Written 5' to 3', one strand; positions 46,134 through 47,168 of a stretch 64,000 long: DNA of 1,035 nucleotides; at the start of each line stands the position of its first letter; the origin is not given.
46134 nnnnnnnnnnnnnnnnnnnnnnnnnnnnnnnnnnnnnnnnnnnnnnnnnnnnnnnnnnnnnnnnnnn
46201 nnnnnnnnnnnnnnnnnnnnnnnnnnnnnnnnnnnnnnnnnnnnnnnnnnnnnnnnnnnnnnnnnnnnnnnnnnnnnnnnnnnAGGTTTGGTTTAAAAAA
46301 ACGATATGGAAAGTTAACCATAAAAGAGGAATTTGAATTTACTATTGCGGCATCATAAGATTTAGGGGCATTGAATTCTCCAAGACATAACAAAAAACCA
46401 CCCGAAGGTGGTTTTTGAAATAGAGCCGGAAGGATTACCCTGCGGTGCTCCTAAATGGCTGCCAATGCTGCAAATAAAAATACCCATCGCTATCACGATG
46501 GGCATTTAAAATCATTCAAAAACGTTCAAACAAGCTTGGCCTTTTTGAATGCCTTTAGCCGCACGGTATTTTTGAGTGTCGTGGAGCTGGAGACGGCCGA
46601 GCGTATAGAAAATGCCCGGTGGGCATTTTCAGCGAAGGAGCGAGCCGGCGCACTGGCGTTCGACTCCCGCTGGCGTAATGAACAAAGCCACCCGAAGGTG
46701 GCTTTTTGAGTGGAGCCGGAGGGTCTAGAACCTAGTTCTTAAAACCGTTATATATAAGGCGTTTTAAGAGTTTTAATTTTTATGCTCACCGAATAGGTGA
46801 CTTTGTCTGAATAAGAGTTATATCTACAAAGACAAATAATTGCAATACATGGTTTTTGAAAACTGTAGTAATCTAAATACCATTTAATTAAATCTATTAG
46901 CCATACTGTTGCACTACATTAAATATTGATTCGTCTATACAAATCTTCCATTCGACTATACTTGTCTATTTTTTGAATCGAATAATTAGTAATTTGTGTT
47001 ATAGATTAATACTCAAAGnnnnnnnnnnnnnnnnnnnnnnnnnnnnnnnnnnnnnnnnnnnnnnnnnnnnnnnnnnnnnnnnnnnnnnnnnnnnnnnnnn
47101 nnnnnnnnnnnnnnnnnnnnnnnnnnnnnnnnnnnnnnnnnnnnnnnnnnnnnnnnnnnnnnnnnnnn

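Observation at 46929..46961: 21-nt phased direct repeats upstream of the operon look like a LytTR autoregulatory operator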

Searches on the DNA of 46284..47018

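Call 45: search_rna_families(source=window, start=46284, end=47018, threshold=evalue, max_evalue=1)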
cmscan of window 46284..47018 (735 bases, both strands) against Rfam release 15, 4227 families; matches with E-value up to 1: 6.
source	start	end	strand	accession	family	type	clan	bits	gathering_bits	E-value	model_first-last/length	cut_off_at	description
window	46294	46423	+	RF02084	STnc130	Gene; sRNA;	-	29.2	55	0.029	1-135/135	no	Enterobacteria sRNA STnc130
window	46360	46415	+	RF02844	RefA9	Gene; antisense;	-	28.6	49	0.033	1-64/64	no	Enterococcus sRNA A9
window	46295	46446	-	RF01770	rimP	Cis-reg; leader;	-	20.5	47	0.99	1-102/102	no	Gammaprotebacteria rimP leader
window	46389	46484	-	RF00106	RNAI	Gene; antisense;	-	20.4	47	0.27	1-102/102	no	RNAI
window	46392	46506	-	RF02144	rsmX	Gene;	CL00106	19.8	56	0.25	1-114/114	no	rsmX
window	46474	46511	-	RF00731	mir-155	Gene; miRNA;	-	19.1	56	0.62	1-65/65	no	mir-155 microRNA precursor family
